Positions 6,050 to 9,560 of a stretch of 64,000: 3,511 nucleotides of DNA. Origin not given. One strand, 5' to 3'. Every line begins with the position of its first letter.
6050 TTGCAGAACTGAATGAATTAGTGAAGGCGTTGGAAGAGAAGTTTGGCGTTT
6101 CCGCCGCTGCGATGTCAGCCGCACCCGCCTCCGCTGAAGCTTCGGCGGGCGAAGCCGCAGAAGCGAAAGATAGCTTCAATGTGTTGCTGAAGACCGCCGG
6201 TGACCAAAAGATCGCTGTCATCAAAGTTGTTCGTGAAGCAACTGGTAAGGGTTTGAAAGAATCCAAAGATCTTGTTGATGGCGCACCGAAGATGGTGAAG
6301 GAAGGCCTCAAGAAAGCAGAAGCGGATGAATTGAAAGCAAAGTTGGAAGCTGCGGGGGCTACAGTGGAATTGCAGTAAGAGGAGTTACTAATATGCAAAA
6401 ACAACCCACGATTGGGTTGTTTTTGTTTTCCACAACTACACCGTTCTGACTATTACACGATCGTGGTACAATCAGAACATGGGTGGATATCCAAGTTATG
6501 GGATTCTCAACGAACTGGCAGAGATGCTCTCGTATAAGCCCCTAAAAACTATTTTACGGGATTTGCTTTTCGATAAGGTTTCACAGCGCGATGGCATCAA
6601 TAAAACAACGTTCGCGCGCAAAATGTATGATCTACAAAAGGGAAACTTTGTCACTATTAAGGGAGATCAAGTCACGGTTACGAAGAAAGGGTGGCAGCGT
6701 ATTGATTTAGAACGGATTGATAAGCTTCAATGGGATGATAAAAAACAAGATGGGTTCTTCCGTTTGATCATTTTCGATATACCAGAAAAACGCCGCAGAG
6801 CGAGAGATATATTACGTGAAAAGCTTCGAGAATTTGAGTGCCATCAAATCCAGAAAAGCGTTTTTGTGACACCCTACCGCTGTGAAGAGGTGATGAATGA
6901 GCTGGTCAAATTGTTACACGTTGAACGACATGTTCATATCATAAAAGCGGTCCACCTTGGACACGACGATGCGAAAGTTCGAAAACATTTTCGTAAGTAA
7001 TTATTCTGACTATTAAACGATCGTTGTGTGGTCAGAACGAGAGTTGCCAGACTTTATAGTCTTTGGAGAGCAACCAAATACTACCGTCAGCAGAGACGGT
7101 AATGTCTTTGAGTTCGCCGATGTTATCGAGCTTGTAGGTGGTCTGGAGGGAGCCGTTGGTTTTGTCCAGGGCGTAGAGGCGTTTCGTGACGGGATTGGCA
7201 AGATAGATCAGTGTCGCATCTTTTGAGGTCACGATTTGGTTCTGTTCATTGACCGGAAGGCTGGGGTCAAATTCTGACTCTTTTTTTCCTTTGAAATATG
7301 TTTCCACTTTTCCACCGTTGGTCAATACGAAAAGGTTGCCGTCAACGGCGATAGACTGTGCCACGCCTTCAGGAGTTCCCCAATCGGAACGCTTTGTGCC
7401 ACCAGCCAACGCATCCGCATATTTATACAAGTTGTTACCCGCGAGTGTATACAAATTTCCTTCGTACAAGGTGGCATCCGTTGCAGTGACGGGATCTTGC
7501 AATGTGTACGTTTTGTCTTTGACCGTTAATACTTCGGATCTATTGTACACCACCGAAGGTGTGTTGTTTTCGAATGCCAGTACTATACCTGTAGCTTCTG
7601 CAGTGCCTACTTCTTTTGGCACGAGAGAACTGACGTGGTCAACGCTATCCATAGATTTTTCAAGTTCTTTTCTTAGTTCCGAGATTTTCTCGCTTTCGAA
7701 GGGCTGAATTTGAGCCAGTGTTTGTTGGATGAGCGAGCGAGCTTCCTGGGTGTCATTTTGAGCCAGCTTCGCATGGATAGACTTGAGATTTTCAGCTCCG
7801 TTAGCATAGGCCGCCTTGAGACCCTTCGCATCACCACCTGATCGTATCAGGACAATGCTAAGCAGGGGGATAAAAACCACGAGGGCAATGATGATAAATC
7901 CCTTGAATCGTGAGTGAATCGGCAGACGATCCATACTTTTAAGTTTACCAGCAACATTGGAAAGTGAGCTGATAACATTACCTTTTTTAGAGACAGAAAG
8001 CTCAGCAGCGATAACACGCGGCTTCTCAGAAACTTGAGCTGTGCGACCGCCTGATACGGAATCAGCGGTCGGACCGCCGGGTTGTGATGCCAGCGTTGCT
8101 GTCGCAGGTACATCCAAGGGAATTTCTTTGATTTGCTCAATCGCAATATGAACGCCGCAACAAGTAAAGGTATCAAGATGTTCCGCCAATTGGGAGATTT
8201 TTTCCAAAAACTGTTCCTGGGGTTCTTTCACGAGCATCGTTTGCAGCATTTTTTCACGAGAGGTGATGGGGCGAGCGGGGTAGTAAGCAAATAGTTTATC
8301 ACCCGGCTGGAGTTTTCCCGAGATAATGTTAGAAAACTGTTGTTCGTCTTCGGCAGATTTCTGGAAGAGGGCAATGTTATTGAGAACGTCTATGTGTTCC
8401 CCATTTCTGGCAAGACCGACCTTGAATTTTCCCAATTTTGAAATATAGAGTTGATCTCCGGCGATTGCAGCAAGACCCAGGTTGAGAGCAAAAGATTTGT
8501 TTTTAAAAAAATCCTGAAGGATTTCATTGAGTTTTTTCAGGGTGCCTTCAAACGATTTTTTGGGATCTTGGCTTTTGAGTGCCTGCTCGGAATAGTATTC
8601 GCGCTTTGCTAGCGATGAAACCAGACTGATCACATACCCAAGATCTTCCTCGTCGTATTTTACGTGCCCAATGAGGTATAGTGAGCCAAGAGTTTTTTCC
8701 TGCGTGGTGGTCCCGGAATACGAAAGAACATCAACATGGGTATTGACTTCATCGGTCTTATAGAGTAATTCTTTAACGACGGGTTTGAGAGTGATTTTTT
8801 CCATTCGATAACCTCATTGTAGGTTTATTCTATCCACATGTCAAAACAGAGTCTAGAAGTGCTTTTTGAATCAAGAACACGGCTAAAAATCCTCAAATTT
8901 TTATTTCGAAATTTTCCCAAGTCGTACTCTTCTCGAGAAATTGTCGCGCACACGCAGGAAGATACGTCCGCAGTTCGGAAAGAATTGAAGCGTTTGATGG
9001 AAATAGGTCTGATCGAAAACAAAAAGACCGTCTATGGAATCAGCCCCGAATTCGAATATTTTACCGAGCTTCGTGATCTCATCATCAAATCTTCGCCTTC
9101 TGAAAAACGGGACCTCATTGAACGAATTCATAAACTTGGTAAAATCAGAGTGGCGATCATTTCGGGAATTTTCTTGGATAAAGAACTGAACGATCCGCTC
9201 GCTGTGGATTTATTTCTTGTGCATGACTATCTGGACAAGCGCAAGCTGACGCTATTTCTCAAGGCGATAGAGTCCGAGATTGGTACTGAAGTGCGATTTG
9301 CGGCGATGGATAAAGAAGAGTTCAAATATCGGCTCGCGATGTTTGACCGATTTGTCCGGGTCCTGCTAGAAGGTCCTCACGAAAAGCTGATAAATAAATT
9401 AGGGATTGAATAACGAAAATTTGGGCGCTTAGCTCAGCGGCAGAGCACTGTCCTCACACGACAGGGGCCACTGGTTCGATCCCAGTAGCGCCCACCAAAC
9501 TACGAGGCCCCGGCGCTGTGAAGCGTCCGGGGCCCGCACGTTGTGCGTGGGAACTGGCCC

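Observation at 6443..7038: Orphan winged-helix/Cas2-like (PaaX-like) gene flanked by two copies of a 36-bp nested palindrome; copy 1 overlaps the -10 box of a leaderless promoter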

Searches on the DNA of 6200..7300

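Call 75: search_rna_families(source=window, start=6200, end=7300, threshold=evalue, max_evalue=1)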
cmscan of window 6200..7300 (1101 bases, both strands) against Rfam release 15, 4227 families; matches with E-value up to 1: 2.
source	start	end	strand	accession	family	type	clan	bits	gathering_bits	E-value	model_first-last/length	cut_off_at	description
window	7001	7041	+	RF00715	mir-383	Gene; miRNA;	-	18.7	70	0.44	1-73/73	no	mir-383 microRNA precursor family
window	6261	6452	+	RF02142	HOXA11-AS1_6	Gene; lncRNA;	-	15.6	50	0.96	1-179/179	no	HOXA11 antisense RNA 1 conserved region 6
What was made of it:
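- On Known structured RNA (Rfam): Only two chance-level hits, E=0.44 and 0.96, far below gathering scores (call 75).
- No Rfam family matches (call 75).
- Tried and rejected: There is no Rfam match (call 75).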

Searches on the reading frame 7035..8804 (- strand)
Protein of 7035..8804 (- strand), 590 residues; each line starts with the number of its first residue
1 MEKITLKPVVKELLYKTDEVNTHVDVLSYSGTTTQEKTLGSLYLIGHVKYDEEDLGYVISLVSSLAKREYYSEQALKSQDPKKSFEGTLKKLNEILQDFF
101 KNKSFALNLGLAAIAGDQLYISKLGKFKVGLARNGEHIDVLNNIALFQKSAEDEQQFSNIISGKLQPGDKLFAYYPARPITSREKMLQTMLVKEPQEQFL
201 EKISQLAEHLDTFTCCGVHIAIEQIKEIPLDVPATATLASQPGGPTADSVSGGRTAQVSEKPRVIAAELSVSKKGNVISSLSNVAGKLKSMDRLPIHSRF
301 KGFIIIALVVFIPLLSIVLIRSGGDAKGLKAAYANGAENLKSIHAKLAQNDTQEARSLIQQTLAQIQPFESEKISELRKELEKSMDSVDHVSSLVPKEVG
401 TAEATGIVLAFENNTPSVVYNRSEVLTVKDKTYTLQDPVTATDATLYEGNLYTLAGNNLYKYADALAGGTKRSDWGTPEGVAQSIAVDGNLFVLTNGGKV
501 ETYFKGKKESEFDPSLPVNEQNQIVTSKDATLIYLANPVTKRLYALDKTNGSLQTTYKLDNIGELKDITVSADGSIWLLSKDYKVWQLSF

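Call 46: search_protein_families(library=padloc, proteins=[window:7035-8804:-], max_evalue=0.1)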
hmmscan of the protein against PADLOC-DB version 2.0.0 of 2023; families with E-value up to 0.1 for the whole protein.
window:7035-8804:- (590 aa): 0 families

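Call 54: find_homologous_proteins(query=window:7035-8804:-)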
Query window:7035-8804:- (590 aa): 169 proteins with E <= 0.001 among 8000 candidates; the best 120 are listed.
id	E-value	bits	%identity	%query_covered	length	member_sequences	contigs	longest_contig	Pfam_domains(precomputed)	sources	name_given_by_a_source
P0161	0.0e+0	1287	100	100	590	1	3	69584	-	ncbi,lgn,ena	ncbi:MAG: hypothetical protein AAB420_02140 [Patescibacteria group bacterium]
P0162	2.6e-243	827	64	99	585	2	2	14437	-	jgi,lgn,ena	-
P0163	1.4e-240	818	63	100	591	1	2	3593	-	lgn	-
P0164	1.6e-227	775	59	100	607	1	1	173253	-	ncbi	-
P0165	1.7e-223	761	60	100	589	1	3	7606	-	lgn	-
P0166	6.6e-218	743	57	100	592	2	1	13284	-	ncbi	-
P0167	6.3e-214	730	57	100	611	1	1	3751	-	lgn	-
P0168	3.2e-213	728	57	100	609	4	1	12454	-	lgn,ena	-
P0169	4.7e-212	724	56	100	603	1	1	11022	-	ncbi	-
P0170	7.9e-212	723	56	100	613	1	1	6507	-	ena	-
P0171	4.1e-208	711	56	100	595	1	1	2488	-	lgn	-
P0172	1.3e-204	699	56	100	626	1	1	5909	-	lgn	-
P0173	7.1e-204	697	54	100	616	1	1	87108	-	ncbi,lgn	-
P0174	1.7e-200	686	54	100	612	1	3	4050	-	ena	-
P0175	4.9e-196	671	54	100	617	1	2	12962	-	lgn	-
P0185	1.9e-158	547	43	100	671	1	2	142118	-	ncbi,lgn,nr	ncbi:MAG: hypothetical protein HYT61_01885 [Candidatus Yanofskybacteria bacterium]|nr:hypothetical p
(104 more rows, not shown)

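Call 55: find_encoding_contigs(protein=P0164, flank=4000, max_places=1)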
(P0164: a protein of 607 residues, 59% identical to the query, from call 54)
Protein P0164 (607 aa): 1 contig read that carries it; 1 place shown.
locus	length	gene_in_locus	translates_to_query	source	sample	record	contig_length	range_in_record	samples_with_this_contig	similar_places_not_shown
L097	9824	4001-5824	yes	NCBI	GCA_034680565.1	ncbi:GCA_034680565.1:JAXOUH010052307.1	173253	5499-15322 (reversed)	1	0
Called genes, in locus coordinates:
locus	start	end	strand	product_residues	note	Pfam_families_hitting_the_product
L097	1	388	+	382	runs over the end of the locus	PF08240:ADH_N, PF00107:ADH_zinc_N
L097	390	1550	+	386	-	PF00202:Aminotran_3 (faint), PF00155:Aminotran_1_2, PF01212:Beta_elim_lyase (weak)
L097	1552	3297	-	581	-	-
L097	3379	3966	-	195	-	-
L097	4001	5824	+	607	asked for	-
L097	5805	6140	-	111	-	PF16320:Ribosomal_L12_N, PF00542:Ribosomal_L12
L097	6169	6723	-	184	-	PF00466:Ribosomal_L10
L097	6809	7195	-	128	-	PF18895:T4SS_pilin (weak)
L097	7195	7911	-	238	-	PF02618:YceG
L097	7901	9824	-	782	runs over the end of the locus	PF13428:TPR_14 (faint), PF13431:TPR_17 (faint), PF00515:TPR_1 (faint), PF07719:TPR_2 (faint), PF13174:TPR_6 (faint), PF13181:TPR_8 (faint), PF14559:TPR_19 (weak), PF13432:TPR_16, +3 more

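Call 56: find_encoding_contigs(protein=P0173, flank=4000, max_places=1)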
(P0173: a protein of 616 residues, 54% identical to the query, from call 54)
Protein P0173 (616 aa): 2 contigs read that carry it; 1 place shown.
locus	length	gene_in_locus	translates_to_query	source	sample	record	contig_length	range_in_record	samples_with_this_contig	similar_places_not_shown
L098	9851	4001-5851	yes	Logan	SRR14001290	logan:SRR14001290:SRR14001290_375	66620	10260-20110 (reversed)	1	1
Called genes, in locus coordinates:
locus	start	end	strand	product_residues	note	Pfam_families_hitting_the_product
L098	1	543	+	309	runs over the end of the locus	PF01073:3Beta_HSD, PF01370:Epimerase, PF02719:Polysacc_synt_2 (weak), PF04321:RmlD_sub_bind, PF07993:NAD_binding_4 (faint), PF16363:GDP_Man_Dehyd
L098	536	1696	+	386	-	PF00155:Aminotran_1_2, PF01212:Beta_elim_lyase (weak), PF00464:SHMT (weak)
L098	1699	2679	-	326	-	PF09925:DUF2157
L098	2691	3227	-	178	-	-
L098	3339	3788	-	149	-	-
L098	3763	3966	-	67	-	-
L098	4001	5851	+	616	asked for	-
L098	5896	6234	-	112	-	-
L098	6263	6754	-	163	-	PF00466:Ribosomal_L10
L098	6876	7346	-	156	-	PF18895:T4SS_pilin (weak)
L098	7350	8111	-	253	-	PF02618:YceG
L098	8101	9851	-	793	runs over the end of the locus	PF13428:TPR_14 (faint), PF13432:TPR_16 (faint), PF14559:TPR_19 (faint), PF13431:TPR_17 (faint), PF00515:TPR_1 (faint), PF07719:TPR_2 (faint), PF13174:TPR_6 (faint), PF13414:TPR_11 (faint)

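Call 57: find_encoding_contigs(protein=P0185, flank=4000, max_places=1)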
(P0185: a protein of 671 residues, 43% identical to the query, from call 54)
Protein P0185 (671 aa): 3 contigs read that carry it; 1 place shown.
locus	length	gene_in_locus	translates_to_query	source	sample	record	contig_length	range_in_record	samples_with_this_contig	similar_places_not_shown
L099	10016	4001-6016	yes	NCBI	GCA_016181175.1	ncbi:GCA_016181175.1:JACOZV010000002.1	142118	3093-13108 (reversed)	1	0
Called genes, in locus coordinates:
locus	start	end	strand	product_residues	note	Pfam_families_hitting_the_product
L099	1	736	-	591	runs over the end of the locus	PF03717:PBP_dimer, PF00905:Transpeptidase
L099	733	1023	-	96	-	-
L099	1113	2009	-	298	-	PF01795:Methyltransf_5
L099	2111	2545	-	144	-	PF02381:MraZ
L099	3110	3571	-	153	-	-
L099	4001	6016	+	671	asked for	-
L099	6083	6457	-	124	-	PF16320:Ribosomal_L12_N, PF00542:Ribosomal_L12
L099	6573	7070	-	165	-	PF00466:Ribosomal_L10, PF27436:RL10_C (weak)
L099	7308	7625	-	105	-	PF18895:T4SS_pilin (weak)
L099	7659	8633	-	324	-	PF02618:YceG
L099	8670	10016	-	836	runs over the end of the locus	PF07719:TPR_2 (faint), PF13428:TPR_14 (faint), PF13431:TPR_17 (faint), PF13432:TPR_16 (faint), PF00515:TPR_1 (faint), PF13414:TPR_11 (faint), PF14559:TPR_19 (faint), PF13174:TPR_6 (faint), +1 more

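Call 61: find_encoding_contigs(protein=P0162, flank=2500, max_places=1)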
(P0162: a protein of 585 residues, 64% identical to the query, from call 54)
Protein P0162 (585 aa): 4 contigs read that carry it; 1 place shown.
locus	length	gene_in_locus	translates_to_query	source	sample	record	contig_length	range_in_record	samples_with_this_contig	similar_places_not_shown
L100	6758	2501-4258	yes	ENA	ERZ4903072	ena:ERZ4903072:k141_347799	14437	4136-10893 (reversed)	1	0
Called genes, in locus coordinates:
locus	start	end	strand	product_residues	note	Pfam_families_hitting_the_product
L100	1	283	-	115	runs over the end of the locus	-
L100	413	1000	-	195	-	PF12686:DUF3800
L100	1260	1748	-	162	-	-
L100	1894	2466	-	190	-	-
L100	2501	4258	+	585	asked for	-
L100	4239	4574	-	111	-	PF16320:Ribosomal_L12_N, PF00542:Ribosomal_L12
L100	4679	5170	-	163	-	PF00466:Ribosomal_L10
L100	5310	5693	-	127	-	PF18895:T4SS_pilin (weak)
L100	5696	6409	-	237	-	PF02618:YceG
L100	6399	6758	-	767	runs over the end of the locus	PF00515:TPR_1 (faint), PF07719:TPR_2 (faint), PF13174:TPR_6 (faint), PF13181:TPR_8 (faint), PF13424:TPR_12 (faint), PF13428:TPR_14 (faint), PF13414:TPR_11 (faint), PF13431:TPR_17 (faint), +2 more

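Call 62: find_encoding_contigs(protein=P0166, flank=2500, max_places=1)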
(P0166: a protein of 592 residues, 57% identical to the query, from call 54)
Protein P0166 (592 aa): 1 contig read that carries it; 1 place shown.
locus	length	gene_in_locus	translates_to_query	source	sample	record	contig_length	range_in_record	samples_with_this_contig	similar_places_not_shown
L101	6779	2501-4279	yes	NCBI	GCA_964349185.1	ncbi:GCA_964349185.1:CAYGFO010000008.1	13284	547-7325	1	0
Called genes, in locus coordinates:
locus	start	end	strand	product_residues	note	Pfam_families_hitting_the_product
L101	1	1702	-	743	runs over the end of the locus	-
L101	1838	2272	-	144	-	-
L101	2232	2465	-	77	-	-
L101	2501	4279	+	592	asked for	-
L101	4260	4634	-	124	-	PF16320:Ribosomal_L12_N, PF00542:Ribosomal_L12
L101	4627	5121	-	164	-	PF00466:Ribosomal_L10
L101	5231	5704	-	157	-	-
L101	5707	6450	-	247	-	PF02618:YceG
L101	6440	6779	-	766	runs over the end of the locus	PF13431:TPR_17 (faint), PF07719:TPR_2 (faint), PF13181:TPR_8 (faint), PF13371:TPR_9 (faint), PF13414:TPR_11 (faint), PF13428:TPR_14 (faint), PF13429:TPR_15 (faint), PF13432:TPR_16, +4 more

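Call 63: find_encoding_contigs(protein=P0169, flank=2500, max_places=1)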
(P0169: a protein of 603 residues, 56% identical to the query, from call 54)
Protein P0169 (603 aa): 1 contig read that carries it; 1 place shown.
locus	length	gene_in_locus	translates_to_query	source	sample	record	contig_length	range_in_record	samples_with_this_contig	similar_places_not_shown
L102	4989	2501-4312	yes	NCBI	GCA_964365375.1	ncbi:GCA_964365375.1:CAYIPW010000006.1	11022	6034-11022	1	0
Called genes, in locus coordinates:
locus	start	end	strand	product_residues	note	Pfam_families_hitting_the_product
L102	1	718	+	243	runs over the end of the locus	PF02592:Vut_1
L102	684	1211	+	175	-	PF01872:RibD_C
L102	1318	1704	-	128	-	-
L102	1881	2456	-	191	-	-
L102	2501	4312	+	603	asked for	-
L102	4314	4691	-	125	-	PF16320:Ribosomal_L12_N, PF00542:Ribosomal_L12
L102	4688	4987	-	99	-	?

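Call 79: find_encoding_contigs(protein=P0168, flank=2500, max_places=1)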
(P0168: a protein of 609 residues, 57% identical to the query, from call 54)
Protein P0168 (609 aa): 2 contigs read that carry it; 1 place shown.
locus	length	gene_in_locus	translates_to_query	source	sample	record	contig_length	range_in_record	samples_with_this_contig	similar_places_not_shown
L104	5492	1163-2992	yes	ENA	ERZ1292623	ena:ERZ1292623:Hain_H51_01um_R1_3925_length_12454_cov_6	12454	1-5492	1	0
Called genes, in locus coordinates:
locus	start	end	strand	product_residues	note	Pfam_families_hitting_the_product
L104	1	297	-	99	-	?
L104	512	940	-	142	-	-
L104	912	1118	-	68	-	-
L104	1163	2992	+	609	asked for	-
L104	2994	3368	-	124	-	PF16320:Ribosomal_L12_N, PF00542:Ribosomal_L12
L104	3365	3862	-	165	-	PF00466:Ribosomal_L10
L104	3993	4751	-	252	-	-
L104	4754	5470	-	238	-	PF02618:YceG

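Call 80: find_encoding_contigs(protein=P0165, flank=2500, max_places=1)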
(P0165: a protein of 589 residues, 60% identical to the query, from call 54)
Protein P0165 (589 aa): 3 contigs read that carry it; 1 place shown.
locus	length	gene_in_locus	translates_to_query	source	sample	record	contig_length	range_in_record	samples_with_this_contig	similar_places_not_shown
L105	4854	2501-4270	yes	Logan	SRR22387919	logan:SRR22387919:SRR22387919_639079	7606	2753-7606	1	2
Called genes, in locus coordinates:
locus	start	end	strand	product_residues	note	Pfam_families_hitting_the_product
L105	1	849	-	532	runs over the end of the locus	-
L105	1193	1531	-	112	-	PF01934:HepT-like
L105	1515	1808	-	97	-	PF01909:NTP_transf_2, PF18765:Polbeta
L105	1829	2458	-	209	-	-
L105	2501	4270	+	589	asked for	-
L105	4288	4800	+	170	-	-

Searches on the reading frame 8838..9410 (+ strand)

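Call 46: search_protein_families(library=padloc, proteins=[window:8838-9410:+], max_evalue=0.1)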
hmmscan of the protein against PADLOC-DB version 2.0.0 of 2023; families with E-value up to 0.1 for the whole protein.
window:8838-9410:+ (191 aa): 12 families
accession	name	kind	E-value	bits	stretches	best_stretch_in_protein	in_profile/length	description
PDLC04368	PDC-M05A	-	1.7e-21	75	1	1-186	1-190/201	-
PDLC04369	PDC-M05A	-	3.1e-14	51.1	1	1-184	1-184/201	-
PDLC04372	PDC-M05A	-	7.8e-10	37.3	1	34-182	3-155/167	-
PDLC01438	Csa3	-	1.3e-06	26.6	1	10-106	145-222/305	"CAS-I,CAS-II,CAS-III,CAS-IV,CAS-V,CAS-VI; associated_signaling"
PDLC04371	PDC-M05A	-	0.00012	19.8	1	9-63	28-81/211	-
PDLC01879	CARF3--CARF_TM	-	0.00014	19.6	1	12-75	155-216/222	-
PDLC01848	CARF3--CARF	-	0.0011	16.7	1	12-65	136-185/197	-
PDLC01044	Csa3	-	0.0025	15.7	1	15-63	138-183/194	Type I-A associated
PDLC01863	CARF3--CARF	-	0.0056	14.5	1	12-64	118-167/182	-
PDLC01434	CasR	-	0.008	14.1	1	12-63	127-175/191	"CAS-I,CAS-II,CAS-III,CAS-IV,CAS-V,CAS-VI; associated_signaling"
PDLC04370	PDC-M05A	-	0.008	14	1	9-170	11-177/194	-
PDLC02976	WH_III-A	-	0.014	14.1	1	21-69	10-57/104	-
